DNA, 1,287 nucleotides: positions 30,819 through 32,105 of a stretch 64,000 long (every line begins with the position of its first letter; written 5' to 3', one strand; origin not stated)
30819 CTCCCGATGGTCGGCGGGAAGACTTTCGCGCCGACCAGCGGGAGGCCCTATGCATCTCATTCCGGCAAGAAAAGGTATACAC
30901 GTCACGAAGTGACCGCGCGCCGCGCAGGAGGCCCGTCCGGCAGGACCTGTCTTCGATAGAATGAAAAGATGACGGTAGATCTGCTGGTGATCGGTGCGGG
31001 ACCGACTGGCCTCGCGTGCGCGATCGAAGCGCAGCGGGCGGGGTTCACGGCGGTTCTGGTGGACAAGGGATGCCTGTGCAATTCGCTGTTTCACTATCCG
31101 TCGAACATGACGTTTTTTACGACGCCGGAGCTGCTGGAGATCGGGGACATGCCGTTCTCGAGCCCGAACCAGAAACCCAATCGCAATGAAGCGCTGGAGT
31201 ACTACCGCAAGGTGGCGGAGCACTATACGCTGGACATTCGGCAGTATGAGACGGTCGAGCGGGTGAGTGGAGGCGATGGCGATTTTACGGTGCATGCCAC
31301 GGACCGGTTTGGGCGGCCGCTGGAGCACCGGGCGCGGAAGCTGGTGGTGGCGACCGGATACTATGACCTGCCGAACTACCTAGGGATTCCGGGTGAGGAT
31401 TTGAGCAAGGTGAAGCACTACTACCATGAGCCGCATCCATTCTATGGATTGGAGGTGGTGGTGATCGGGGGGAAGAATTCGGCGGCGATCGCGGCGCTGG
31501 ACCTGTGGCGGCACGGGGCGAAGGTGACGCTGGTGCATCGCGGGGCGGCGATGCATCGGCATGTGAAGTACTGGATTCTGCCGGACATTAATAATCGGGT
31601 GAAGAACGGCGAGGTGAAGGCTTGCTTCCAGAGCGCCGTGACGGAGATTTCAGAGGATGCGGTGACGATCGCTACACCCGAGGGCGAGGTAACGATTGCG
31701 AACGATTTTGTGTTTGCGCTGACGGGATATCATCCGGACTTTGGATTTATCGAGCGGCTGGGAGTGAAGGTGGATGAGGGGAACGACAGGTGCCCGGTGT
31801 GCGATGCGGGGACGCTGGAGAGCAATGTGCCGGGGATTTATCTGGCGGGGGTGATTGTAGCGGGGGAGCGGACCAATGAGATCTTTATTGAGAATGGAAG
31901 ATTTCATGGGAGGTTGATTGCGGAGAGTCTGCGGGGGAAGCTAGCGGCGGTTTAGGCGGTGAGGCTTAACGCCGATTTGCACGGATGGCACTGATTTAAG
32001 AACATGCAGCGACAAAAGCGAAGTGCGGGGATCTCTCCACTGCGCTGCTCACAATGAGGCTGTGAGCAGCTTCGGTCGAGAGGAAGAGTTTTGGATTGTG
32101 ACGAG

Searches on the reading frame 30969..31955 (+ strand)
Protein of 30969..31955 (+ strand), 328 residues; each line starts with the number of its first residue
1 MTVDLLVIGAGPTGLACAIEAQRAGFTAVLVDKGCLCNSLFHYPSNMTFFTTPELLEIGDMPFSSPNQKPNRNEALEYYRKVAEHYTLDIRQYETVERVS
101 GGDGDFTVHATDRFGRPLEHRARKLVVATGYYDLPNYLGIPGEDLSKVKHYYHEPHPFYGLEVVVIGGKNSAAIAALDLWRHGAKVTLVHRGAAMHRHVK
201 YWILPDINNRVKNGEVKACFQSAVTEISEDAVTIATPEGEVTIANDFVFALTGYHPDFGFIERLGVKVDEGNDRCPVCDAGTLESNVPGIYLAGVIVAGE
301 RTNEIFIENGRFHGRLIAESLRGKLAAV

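Call 10: find_encoding_contigs(protein=window:30969-31955:+, flank=10000, max_places=6)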
Protein window:30969-31955:+ (328 aa): no gene with exactly this product is on record in the collection.
